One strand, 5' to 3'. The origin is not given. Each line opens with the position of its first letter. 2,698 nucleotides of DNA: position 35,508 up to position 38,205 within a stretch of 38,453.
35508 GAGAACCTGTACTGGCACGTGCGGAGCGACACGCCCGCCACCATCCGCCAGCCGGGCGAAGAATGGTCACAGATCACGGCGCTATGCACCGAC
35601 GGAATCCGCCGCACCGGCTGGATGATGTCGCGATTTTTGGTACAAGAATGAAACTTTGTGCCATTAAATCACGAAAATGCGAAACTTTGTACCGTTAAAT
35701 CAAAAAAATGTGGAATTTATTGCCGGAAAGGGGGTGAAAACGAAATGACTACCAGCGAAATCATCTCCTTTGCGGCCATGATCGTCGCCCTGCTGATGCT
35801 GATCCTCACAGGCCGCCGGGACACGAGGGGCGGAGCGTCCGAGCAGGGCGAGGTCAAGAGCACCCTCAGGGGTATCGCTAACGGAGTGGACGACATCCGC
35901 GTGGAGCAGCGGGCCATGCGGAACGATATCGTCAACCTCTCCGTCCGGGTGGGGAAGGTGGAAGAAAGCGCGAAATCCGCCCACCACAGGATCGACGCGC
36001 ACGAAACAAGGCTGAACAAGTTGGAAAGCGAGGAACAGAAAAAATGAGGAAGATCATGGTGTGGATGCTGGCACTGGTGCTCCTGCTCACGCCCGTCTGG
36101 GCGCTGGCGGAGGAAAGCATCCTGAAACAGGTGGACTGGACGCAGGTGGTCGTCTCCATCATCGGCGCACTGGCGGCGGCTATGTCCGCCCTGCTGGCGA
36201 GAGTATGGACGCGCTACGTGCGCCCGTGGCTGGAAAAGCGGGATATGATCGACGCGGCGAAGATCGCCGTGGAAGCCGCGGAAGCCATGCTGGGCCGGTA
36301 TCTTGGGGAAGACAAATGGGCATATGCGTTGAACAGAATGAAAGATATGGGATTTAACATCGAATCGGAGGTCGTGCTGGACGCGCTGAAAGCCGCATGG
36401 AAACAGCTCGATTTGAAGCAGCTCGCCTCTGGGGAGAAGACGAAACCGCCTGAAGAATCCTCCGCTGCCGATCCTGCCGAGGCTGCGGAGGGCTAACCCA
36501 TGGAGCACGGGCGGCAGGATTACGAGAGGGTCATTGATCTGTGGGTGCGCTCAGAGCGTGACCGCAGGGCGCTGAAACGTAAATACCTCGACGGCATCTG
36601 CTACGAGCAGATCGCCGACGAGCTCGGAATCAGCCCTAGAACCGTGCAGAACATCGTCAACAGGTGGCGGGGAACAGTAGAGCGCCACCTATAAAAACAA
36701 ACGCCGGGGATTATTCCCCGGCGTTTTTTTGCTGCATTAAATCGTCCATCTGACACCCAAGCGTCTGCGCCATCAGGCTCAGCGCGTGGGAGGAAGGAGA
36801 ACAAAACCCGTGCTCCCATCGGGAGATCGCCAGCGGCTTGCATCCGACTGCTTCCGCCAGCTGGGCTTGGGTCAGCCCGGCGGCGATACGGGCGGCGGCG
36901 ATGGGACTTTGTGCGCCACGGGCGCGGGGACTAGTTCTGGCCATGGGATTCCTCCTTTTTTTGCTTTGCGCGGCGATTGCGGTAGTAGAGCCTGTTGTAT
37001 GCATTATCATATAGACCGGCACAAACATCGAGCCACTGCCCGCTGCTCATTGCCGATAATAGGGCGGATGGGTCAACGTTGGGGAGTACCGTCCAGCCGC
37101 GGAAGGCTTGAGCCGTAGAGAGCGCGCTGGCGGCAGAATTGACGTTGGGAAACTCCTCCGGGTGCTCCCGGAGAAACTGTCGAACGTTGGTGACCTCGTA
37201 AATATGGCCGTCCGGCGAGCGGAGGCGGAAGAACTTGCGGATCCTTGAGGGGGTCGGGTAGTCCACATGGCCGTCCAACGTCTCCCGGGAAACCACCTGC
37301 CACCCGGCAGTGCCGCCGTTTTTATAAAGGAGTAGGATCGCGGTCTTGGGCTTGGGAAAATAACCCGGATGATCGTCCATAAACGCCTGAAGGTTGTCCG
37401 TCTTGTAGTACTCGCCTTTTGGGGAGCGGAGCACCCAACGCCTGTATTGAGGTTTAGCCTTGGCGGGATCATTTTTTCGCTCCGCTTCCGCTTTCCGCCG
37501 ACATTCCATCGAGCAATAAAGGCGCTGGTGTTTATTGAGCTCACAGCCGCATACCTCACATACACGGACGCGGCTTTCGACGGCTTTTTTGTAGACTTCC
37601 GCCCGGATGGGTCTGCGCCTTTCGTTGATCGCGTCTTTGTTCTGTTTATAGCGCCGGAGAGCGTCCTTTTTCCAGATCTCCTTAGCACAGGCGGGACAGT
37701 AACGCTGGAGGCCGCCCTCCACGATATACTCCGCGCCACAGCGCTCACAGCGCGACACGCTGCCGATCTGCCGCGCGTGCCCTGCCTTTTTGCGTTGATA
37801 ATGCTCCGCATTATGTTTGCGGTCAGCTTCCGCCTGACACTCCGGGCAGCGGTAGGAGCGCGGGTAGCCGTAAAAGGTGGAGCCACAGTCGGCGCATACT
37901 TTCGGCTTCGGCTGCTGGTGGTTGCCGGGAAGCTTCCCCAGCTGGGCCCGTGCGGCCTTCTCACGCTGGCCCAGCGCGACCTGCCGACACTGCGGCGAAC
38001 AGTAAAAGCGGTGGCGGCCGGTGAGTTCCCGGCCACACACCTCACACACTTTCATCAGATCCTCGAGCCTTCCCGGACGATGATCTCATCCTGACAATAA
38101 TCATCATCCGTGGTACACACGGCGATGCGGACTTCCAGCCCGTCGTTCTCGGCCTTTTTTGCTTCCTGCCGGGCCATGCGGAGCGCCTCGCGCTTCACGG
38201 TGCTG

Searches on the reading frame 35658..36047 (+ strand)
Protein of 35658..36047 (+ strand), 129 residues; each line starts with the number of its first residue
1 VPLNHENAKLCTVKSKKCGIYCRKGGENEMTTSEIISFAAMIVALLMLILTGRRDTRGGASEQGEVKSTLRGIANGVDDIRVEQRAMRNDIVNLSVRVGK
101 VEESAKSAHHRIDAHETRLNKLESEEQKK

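Call 41: search_protein_families(library=phrogs, max_evalue=0.001, proteins=[window:35658-36047:+])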
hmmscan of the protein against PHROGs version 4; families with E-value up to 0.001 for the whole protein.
window:35658-36047:+ (129 aa): 1 family
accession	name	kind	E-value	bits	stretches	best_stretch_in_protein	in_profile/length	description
phrog_1863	-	unknown function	1.4e-16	61.2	1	34-119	6-95/97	-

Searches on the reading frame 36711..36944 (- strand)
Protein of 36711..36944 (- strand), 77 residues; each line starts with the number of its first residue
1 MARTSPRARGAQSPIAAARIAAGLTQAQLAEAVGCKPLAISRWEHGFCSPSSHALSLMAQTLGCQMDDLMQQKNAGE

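Call 13: search_protein_families(library=pfam, max_evalue=0.01, proteins=[window:36711-36944:-])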
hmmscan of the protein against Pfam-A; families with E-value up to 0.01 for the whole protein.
window:36711-36944:- (77 aa): 5 families
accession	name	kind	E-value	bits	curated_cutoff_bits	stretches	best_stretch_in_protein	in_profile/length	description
PF01381.28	HTH_3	-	7.5e-12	45.5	23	1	15-69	1-55/55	Helix-turn-helix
PF13560.12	HTH_31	-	8.9e-10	39.2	27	1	17-68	8-59/64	Helix-turn-helix domain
PF13443.12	HTH_26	-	2.3e-05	25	22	1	21-70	8-58/63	Cro/C1-type HTH DNA-binding domain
PF12844.13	HTH_19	-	0.00018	21.8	30.2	1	15-74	4-63/64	Helix-turn-helix domain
PF05269.17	Phage_CII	-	0.00029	21.5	21.3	1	19-56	20-56/91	Bacteriophage CII protein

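Call 14: search_protein_families(library=phrogs, max_evalue=0.01, proteins=[window:36711-36944:-])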
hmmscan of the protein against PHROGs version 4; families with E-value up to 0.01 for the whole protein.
window:36711-36944:- (77 aa): 23 families
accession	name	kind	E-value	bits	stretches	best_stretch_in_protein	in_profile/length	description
phrog_2328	-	transcription regulation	9.3e-10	39.4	1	15-73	20-78/128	transcriptional repressor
phrog_1373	-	transcription regulation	1.9e-09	38.7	1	15-67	68-120/166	transcriptional regulator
phrog_7241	-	transcription regulation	4.5e-09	37.4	1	12-70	63-121/122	transcriptional regulator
phrog_3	-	transcription regulation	1.7e-08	35.7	1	13-72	91-148/430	transcriptional repressor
phrog_8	-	transcription regulation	1.8e-08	35.3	1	19-71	166-217/346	transcriptional regulator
phrog_4836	-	transcription regulation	3.6e-08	34.2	1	7-74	72-139/194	CII-like regulator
phrog_2439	-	transcription regulation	1.2e-07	32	1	15-73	12-70/367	transcriptional regulator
phrog_2104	-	unknown function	1.9e-07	32.2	1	6-59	35-88/103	-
phrog_2967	-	transcription regulation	4.2e-07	30.7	1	17-74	17-74/225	transcriptional regulator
phrog_4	-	transcription regulation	1.7e-06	28.3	1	15-73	141-195/400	transcriptional repressor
phrog_5823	-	transcription regulation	1.8e-06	28.4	1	13-74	9-71/404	transcriptional regulator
phrog_6831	-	transcription regulation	8.5e-06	26.7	1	19-54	14-49/68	transcriptional regulator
phrog_7950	-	transcription regulation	3.7e-05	24.7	1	17-46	14-43/68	transcriptional repressor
phrog_664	-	DNA, RNA and nucleotide metabolism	7.9e-05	23.6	1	6-54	83-131/210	DNA binding protein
phrog_409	-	transcription regulation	0.00011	23.7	1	22-66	24-66/127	transcriptional regulator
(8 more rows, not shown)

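Call 20: find_related_loci(query=window:36711-36944:-, collection=viral_contigs, flank=6000)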
Query window:36711-36944:- (77 aa) in viral_contigs; peptide patterns used: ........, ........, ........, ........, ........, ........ (x = any residue, [..] = any of these).
201 stretches matched a pattern; 43 encode a relative of the query (tblastn E <= 1e-3); 43 distinct loci.
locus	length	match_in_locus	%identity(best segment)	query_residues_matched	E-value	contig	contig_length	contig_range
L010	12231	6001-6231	100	1-77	2e-48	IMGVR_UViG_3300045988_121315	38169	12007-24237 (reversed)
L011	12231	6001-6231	96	1-77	5e-48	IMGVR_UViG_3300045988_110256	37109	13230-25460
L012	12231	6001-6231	99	1-77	6e-48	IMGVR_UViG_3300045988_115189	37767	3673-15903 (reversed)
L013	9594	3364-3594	96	1-77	9e-48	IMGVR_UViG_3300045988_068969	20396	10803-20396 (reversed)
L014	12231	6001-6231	95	1-77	2e-46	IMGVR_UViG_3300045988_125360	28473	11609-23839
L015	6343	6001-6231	73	1-77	3e-32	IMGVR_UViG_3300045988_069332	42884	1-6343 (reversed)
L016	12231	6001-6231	70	1-77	7e-32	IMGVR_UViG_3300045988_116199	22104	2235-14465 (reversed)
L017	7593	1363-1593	70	1-77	9e-32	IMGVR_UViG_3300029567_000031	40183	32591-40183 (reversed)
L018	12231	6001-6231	70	1-77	7e-32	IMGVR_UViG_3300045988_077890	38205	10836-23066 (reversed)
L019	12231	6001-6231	71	1-77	5e-32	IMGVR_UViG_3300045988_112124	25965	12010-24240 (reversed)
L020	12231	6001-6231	70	1-77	1e-31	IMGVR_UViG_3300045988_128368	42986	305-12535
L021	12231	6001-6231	71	1-77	1e-31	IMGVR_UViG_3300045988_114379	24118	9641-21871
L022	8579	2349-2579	70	1-77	1e-31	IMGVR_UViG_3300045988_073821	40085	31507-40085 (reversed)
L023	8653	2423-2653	70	1-77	1e-31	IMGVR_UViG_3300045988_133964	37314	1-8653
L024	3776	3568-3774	75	1-69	4e-30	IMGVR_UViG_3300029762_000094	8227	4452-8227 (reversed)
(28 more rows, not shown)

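Call 34: search_solved_structures(query=window:36711-36944:-, max_evalue=0.01)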
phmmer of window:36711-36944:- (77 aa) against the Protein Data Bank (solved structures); distinct sequences matched with E-value up to 0.01: 6.
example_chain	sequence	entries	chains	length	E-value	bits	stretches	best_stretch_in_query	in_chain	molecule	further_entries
3jxb_C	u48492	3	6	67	0.00036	24.2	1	15-71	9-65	Repressor protein C2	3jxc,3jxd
2r1j_L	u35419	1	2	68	0.00037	24.2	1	15-71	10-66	Repressor protein C2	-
1adr_A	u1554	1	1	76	0.0004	24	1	15-71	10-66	P22 C2 REPRESSOR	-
1sq8_A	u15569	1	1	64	0.0011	22.7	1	15-70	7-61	dh434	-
1per_L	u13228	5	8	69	0.0048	20.6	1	13-71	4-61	PROTEIN (434 REPRESSOR) | 434 REPRESSOR | REPRESSOR PROTEIN CI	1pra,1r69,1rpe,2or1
1r63_A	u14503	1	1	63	0.0049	20.6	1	13-70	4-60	REPRESSOR PROTEIN FROM BACTERIOPHAGE 434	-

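Call 37: search_protein_families(library=ncbifam, max_evalue=0.1, proteins=[window:36711-36944:-])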
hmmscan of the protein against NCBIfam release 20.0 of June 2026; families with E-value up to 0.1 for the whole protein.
window:36711-36944:- (77 aa): 15 families
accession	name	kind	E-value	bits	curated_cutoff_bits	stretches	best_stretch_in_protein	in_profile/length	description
NF041951.1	phage_RstR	subfamily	1.5e-09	38.1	80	1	15-74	7-66/108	RstR family transcriptional repressor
TIGR03830.1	CxxCG_CxxCG_HTH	subfamily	3.9e-08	33.1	61.8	1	12-59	67-114/127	type II TA system antitoxin MqsA family protein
NF047948.1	male_kill_WMK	equivalog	2.7e-06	27.1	300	1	15-73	10-68/300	WO male-killing family protein Wmk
NF007257.0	PRK09706.1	subfamily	1.8e-05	24.6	101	1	16-66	11-61/135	transcriptional repressor DicA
TIGR00270.2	TIGR00270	equivalog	9.2e-05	22.3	110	1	15-73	80-138/159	multiprotein bridging factor aMBF1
TIGR03070.1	couple_hipB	subfamily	0.00018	21.4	71.65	1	15-56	7-48/58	type II toxin-antitoxin system Y4mF family antitoxin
NF047542.1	telomere_Tap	equivalog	0.00068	18.5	600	1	19-61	26-68/695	telomere-associated protein Tap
NF006015.0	PRK08154.1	subfamily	0.0028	16.9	204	1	15-74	35-94/314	anaerobic benzoate catabolism transcriptional regulator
NF053720.1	NsdA_fam_reg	subfamily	0.0043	16.6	75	1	8-69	9-75/432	NsdA family TPR-like regulatory protein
NF007408.0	PRK09943.1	equivalog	0.015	14.9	211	1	15-71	12-68/185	HTH-type transcriptional regulator PuuR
NF040522.1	VC1465_fam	subfamily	0.019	15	70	1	16-49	2-35/111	VC1465 family Xer recombination activation factor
NF041575.1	antitoxPezA_Strep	equivalog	0.069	13.1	290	1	15-67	6-58/158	type II toxin-antitoxin system antitoxin PezA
NF007271.0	PRK09726.1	equivalog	0.073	13.1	79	1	19-66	21-68/88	type II toxin-antitoxin system antitoxin HipB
NF052239.1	antitox_spr1629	equivalog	0.089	11.9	335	1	16-71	8-63/377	spr1629 family repressor/antitoxin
NF007481.0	PRK10072.1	equivalog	0.09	13.3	110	1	16-59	39-82/96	HTH-type transcriptional regulator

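Call 38: search_protein_families(library=padloc, max_evalue=0.1, proteins=[window:36711-36944:-])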
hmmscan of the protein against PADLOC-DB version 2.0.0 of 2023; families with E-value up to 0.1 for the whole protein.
window:36711-36944:- (77 aa): 15 families
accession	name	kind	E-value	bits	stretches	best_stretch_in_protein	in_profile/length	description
PDLC03951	RmrA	-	5.4e-11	40.1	1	16-72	14-70/400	-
PDLC03949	RmrA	-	7.4e-08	29.6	1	14-72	6-64/363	-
PDLC03947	RmrA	-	1.6e-07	28.5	1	15-65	16-66/383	-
PDLC03952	RmrA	-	1.3e-06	25.6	1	15-63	27-75/395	-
PDLC03948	RmrA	-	2.6e-06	24.6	1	16-66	14-64/397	-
PDLC03955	RmrA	-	3.1e-06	24.7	1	15-64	25-74/371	-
PDLC03956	RmrA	-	3.7e-06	24.2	1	17-72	15-71/399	-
PDLC03944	RmrA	-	5.1e-06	23.8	1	16-67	12-63/384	-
PDLC03954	RmrA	-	1.4e-05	22.2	1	16-72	16-72/380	-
PDLC02926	HTH_VI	-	2.5e-05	22.5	1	17-70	8-61/92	-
PDLC04142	capH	-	0.00018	20.6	1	15-74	11-70/103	capH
PDLC03946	RmrA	-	0.0005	16.9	1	15-71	7-63/357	-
PDLC03953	RmrA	-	0.0026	15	1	15-64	10-59/373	-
PDLC04760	PDC-M64C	-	0.005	15.2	1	21-69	37-85/93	-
PDLC04757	PDC-M64B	-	0.0096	13.9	1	21-66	40-85/128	-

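Call 55: search_solved_structures(query=window:36711-36944:-, max_evalue=10)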
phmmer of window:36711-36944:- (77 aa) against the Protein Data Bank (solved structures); distinct sequences matched with E-value up to 10: 33.
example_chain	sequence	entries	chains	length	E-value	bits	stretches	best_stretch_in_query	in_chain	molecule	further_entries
3jxb_C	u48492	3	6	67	0.00036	24.2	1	15-71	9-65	Repressor protein C2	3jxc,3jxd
2r1j_L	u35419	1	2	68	0.00037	24.2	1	15-71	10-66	Repressor protein C2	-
1adr_A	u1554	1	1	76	0.0004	24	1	15-71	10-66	P22 C2 REPRESSOR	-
1sq8_A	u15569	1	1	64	0.0011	22.7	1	15-70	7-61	dh434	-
1per_L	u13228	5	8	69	0.0048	20.6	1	13-71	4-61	PROTEIN (434 REPRESSOR) | 434 REPRESSOR | REPRESSOR PROTEIN CI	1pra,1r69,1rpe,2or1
1r63_A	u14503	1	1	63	0.0049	20.6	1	13-70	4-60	REPRESSOR PROTEIN FROM BACTERIOPHAGE 434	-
1x57_A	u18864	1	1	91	0.014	19.1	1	15-66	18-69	Endothelial differentiation-related factor 1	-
8qnl_A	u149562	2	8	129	0.015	19.1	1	13-45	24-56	Antitoxin Xre/MbcA/ParS-like toxin-binding domain-containing protein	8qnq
9b0q_CH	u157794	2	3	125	0.02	18.7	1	16-66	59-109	Endothelial differentiation-related factor 1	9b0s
9p73_CH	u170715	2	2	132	0.021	18.6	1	16-66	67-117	Endothelial differentiation-related factor 1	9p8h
9rpv_E4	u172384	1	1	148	0.025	18.3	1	16-66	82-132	Endothelial differentiation-related factor 1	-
7o81_AU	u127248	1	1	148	0.027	18.2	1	16-66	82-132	EDF1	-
2r63_A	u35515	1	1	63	0.031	18.1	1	13-70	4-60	REPRESSOR PROTEIN FROM BACTERIOPHAGE 434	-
8tac_A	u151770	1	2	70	0.031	18.1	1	15-64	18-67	DBP48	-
6zvh_i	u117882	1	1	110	0.033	18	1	16-65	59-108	Endothelial differentiation-related factor 1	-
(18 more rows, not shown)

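Call 89: search_dna_similar(query=window:36711-36944:-, collection=phages, mode=protein, max_rows=12, max_evalue=0.001)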
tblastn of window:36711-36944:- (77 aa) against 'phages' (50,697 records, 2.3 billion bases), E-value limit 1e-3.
Records with a match: 1; places in all: 1; records where one place covers at least 80% of the query: 1.
Best place of each record, by identity: <60% 1.
By first word of the organism name: Bacteriophage 1.
By host as written in the record: - 1.
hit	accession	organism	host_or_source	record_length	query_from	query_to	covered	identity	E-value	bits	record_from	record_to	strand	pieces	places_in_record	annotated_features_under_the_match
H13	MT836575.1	Bacteriophage sp.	human fecal samples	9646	5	72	88%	52.9%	9e-7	49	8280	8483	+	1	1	record has no annotation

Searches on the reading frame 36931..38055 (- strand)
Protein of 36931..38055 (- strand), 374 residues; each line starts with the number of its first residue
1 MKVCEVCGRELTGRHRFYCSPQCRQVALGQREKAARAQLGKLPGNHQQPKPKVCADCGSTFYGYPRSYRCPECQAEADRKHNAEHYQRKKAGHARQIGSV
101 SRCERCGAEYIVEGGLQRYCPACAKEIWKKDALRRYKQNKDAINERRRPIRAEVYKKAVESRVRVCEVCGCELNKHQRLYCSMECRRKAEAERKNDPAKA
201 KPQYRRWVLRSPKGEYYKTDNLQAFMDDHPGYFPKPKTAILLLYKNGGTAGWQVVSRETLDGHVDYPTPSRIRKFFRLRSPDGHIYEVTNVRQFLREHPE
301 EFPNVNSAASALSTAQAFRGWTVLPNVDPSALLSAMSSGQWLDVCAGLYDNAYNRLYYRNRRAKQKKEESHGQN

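Call 13: search_protein_families(library=pfam, max_evalue=0.01, proteins=[window:36931-38055:-])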
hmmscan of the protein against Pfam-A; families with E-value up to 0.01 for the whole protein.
window:36931-38055:- (374 aa): 4 families
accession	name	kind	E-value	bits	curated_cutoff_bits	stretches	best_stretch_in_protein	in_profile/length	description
PF04640.20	PLATZ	-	0.0023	18.9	25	1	136-186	26-78/79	PLATZ transcription factor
PF07282.18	Cas12f1-like_TNB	-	0.0025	18.4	26.3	1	52-83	29-56/60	Cas12f1-like, TNB domain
PF08274.17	Zn_Ribbon_YjdM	-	0.0075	16.7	30.8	1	100-127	2-29/30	PhnA Zinc-Ribbon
PF12773.13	DZR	-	0.0096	16.5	27.3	0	47-82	8-39/45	Double zinc ribbon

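Call 14: search_protein_families(library=phrogs, max_evalue=0.01, proteins=[window:36931-38055:-])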
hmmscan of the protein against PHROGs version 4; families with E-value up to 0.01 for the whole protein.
window:36931-38055:- (374 aa): 1 family
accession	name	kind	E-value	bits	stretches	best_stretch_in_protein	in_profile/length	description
phrog_10714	-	unknown function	0.0045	18.2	0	89-128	62-100/109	-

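Call 36: search_solved_structures(query=window:36931-38055:-, max_evalue=1)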
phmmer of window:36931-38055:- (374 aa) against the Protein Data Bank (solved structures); distinct sequences matched with E-value up to 1: 3.
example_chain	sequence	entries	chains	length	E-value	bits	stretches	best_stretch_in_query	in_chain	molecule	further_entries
2akl_A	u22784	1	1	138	0.051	15.8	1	93-131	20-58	phnA-like protein pa0128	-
7wsj_A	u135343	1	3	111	0.16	14.1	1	44-138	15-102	Zinc finger protein CONSTANS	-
7vsq_A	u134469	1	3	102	0.43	12.7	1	50-138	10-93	Zinc finger protein CONSTANS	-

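Call 37: search_protein_families(library=ncbifam, max_evalue=0.1, proteins=[window:36931-38055:-])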
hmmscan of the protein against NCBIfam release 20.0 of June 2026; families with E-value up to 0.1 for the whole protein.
window:36931-38055:- (374 aa): 3 families
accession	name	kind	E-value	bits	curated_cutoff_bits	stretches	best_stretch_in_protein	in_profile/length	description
TIGR00686.1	phnA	hypoth_equivalog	0.018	15.2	80.2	0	100-132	2-33/109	zinc ribbon domain-containing protein YjdM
NF001646.0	PRK00420.1-3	equivalog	0.019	15.2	117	1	102-155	22-75/117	hypothetical protein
NF002362.0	PRK01343.1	equivalog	0.021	14.5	79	1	2-28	19-45/66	DNA gyrase inhibitor YacG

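Call 38: search_protein_families(library=padloc, max_evalue=0.1, proteins=[window:36931-38055:-])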
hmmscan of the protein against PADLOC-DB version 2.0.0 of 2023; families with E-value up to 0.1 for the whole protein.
window:36931-38055:- (374 aa): 1 family
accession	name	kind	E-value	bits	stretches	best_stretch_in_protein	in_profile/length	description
PDLC04109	PD-T7-4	-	0.067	10.6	1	66-109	12-55/211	-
